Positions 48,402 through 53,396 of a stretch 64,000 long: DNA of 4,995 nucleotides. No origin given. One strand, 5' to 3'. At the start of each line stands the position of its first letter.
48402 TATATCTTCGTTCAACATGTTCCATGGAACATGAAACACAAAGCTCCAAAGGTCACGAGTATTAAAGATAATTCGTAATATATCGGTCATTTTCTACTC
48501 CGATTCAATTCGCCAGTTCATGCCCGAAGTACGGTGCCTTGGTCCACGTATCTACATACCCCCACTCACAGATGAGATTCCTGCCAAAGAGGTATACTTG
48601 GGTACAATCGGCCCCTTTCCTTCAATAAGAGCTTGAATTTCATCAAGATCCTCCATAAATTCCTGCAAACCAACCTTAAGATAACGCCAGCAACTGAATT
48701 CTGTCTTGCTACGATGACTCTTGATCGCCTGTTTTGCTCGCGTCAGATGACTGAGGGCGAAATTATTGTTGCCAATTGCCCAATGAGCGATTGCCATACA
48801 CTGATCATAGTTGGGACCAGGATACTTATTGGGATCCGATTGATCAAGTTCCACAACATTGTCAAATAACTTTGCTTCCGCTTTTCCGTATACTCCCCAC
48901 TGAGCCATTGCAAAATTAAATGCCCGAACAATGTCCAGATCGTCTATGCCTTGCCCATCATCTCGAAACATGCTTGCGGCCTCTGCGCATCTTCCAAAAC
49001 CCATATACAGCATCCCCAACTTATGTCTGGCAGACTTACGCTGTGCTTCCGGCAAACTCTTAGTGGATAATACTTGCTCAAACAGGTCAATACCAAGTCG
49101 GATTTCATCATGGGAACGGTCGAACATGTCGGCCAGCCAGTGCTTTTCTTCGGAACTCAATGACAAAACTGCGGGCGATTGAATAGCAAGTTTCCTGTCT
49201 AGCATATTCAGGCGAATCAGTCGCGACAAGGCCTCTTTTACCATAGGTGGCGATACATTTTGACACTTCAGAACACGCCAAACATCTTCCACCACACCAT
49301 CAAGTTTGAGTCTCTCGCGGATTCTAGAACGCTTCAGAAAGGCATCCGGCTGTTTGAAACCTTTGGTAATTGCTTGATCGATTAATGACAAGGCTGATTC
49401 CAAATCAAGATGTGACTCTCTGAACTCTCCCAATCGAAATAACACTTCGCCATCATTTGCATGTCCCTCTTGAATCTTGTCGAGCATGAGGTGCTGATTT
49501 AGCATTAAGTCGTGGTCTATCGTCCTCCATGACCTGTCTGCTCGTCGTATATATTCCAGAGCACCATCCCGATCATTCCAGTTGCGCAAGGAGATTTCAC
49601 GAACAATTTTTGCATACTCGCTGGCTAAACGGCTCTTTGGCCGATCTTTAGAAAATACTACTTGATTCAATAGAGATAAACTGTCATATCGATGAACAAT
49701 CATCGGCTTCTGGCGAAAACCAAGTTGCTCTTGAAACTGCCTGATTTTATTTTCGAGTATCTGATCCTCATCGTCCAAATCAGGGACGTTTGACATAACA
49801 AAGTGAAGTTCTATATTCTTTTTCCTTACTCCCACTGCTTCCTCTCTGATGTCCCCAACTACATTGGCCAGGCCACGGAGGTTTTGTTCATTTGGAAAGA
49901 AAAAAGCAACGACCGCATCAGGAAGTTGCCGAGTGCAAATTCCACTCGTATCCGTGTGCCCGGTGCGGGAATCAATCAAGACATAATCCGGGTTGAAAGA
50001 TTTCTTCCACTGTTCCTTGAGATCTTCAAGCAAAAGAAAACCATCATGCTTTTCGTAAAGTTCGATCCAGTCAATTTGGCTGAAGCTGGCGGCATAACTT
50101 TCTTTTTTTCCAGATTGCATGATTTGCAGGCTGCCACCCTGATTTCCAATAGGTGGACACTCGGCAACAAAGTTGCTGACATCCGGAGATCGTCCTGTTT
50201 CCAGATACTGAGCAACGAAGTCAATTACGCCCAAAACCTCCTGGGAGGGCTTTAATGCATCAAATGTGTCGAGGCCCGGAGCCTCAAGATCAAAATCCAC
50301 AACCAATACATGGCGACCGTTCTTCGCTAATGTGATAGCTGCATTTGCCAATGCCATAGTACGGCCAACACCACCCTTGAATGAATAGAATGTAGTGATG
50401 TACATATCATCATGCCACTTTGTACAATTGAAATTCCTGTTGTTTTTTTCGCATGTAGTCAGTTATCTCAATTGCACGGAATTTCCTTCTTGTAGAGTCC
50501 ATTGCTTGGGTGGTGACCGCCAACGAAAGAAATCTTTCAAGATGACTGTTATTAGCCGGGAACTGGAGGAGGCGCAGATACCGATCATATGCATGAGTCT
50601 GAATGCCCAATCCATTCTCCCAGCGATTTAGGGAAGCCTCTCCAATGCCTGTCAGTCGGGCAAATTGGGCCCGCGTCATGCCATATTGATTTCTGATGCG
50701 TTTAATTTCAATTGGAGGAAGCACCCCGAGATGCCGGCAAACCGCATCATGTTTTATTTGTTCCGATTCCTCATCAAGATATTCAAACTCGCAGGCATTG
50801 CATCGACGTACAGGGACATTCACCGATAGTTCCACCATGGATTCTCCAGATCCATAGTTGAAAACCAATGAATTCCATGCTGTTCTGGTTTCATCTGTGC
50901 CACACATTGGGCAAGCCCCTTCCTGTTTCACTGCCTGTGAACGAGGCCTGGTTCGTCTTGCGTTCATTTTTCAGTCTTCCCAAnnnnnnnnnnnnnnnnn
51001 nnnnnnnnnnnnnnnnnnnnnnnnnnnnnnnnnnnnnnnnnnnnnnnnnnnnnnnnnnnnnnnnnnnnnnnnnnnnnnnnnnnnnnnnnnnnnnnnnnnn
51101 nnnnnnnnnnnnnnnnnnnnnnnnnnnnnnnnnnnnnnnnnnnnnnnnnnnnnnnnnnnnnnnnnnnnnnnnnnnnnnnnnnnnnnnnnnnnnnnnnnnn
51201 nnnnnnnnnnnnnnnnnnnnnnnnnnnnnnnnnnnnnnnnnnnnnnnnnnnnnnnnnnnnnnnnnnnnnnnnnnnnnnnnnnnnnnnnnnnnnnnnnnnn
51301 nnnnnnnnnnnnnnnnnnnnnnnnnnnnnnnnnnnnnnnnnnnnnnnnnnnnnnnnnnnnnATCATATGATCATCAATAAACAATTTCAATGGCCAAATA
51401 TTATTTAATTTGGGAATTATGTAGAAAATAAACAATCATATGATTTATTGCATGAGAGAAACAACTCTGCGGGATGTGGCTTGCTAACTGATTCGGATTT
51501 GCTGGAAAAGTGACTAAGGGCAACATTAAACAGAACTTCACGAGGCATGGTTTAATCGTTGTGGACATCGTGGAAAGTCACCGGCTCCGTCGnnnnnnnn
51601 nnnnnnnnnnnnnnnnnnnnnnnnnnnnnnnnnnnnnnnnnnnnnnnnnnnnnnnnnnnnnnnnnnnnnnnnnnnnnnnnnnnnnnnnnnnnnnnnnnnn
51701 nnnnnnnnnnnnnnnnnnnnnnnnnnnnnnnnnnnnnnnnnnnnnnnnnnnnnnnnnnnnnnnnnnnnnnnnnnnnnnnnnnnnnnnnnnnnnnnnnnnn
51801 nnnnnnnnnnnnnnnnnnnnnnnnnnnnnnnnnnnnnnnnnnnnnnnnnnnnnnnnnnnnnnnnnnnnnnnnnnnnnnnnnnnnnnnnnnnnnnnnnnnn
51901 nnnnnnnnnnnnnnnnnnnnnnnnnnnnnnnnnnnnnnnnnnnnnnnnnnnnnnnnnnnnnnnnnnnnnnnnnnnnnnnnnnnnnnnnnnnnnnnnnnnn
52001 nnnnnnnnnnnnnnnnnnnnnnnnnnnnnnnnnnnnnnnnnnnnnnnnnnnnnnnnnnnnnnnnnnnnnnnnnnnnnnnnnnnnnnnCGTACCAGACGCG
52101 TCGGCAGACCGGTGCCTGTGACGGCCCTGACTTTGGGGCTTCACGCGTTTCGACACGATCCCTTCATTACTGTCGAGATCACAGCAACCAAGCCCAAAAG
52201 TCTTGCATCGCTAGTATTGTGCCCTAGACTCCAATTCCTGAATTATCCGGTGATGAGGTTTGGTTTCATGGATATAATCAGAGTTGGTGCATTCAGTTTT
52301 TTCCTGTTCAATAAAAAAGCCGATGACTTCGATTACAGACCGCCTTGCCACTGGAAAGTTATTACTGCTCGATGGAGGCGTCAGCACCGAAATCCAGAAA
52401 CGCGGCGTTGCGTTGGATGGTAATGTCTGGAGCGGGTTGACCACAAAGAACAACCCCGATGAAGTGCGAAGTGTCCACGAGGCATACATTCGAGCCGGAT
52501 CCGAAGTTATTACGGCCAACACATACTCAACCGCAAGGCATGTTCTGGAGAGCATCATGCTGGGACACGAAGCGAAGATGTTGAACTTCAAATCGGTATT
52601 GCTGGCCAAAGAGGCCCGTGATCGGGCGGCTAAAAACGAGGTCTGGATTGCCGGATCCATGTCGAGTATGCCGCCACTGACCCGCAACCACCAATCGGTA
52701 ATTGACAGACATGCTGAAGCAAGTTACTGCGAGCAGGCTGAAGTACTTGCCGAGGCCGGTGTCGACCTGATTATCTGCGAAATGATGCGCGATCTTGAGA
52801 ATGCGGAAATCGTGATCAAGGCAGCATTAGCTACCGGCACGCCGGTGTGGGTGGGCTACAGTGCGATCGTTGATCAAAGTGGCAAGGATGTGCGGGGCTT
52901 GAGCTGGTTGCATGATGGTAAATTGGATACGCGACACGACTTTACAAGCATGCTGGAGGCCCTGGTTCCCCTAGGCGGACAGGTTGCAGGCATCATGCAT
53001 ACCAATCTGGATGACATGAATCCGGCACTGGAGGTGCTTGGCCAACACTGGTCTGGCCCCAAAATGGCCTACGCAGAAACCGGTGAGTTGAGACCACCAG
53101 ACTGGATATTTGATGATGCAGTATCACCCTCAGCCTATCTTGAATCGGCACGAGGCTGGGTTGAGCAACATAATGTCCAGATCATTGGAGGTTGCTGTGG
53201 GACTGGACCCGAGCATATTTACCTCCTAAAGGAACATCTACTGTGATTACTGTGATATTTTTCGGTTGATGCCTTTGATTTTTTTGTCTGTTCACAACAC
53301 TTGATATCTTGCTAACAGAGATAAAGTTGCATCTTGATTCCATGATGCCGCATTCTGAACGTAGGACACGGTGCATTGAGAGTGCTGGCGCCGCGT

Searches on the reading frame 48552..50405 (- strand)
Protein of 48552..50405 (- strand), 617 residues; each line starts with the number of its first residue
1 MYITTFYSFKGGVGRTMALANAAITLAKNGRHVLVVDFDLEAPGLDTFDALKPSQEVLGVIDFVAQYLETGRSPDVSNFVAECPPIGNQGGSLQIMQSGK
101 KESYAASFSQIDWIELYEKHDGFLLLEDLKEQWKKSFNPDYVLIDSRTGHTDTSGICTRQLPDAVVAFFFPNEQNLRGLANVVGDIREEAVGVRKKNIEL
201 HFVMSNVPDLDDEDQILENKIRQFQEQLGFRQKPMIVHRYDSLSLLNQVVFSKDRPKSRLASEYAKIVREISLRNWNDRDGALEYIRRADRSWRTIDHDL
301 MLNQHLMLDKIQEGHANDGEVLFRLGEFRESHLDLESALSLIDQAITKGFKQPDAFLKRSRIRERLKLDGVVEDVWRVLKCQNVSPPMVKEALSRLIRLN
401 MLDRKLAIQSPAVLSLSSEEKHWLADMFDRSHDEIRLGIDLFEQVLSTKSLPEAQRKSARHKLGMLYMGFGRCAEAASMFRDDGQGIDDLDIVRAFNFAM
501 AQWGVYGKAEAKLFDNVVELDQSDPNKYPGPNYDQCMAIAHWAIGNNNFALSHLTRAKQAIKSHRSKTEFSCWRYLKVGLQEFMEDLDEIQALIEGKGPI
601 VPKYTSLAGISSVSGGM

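Call 15: search_protein_families(library=pfam, proteins=[window:48552-50405:-], max_evalue=0.001)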
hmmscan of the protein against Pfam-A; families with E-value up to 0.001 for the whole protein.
window:48552-50405:- (617 aa): 3 families
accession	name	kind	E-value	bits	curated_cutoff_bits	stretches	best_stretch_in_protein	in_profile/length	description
PF01656.29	CbiA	-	3.3e-07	30.7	25.4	1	6-219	3-94/125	CobQ/CobB/MinD/ParA nucleotide binding domain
PF13614.12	AAA_31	-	1.4e-06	28.8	27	1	3-40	3-40/177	AAA domain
PF10609.15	ParA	-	0.00023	21.1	27.1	1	6-46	8-48/246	NUBPL iron-transfer P-loop NTPase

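Call 70: search_protein_families(library=padloc, proteins=[window:48552-50405:-], max_evalue=0.001)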
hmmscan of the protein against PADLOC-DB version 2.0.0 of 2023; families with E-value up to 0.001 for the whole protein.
window:48552-50405:- (617 aa): 2 families
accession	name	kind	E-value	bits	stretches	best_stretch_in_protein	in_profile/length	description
PDLC04559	PDC-M28B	-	3.5e-30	103.5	1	4-216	131-348/438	-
PDLC04560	PDC-M28B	-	1.2e-13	49.2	1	5-65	18-78/327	-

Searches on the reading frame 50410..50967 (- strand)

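Call 15: search_protein_families(library=pfam, proteins=[window:50410-50967:-], max_evalue=0.001)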
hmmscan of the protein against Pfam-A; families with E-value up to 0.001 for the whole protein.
window:50410-50967:- (185 aa): 5 families
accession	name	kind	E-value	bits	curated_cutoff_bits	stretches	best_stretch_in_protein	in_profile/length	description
PF01381.28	HTH_3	-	2.5e-08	34.3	23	1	88-120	1-33/55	Helix-turn-helix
PF13560.12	HTH_31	-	7.4e-08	33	27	1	87-138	5-58/64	Helix-turn-helix domain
PF15731.11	MqsA_antitoxin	-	4.7e-07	30.4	30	1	19-134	3-120/131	Antitoxin component of bacterial toxin-antitoxin system, MqsA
PF13443.12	HTH_26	-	0.00015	22.4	22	1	88-119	2-33/63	Cro/C1-type HTH DNA-binding domain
PF12844.13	HTH_19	-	0.00018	21.8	30.2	1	88-135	4-49/64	Helix-turn-helix domain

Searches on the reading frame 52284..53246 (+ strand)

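Call 15: search_protein_families(library=pfam, proteins=[window:52284-53246:+], max_evalue=0.001)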
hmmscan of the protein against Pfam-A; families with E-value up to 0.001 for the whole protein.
window:52284-53246:+ (320 aa): 1 family
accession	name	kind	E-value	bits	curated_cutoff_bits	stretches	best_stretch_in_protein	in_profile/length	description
PF02574.22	S-methyl_trans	-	3.5e-50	171.9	22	1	27-318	1-282/283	Homocysteine S-methyltransferase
